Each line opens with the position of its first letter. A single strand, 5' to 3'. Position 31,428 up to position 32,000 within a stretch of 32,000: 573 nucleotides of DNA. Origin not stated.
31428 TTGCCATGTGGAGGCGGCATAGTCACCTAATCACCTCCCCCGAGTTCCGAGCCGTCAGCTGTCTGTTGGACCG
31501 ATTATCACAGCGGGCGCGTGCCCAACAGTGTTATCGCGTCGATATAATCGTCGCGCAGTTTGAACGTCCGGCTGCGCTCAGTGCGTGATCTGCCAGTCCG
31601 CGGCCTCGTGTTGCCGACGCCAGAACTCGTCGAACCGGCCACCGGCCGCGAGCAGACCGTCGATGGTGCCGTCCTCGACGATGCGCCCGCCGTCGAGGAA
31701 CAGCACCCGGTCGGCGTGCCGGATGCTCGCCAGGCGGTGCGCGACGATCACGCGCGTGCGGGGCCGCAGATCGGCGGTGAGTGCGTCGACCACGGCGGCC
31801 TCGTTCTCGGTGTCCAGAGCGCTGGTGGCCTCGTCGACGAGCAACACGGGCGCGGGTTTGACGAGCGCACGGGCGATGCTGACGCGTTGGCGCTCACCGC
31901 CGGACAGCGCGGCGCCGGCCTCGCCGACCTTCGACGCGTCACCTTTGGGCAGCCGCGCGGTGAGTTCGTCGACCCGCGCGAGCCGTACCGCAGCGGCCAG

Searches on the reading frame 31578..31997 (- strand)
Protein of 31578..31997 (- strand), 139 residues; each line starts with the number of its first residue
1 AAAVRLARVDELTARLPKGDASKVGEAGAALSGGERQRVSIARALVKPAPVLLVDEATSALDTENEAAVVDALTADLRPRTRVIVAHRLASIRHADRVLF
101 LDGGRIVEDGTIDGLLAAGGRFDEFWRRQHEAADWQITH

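Call 25: search_protein_families(library=pfam, proteins=[window:31578-31997:-], max_evalue=0.001)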
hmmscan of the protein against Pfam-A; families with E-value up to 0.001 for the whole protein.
window:31578-31997:- (139 aa): 2 families
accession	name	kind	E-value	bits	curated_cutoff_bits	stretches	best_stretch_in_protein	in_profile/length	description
PF00005.33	ABC_tran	-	1.3e-10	42.4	25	1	8-59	84-137/137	ABC transporter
PF02463.25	SMC_N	-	7.3e-06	26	40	1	30-98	136-208/220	RecF/RecN/SMC N terminal domain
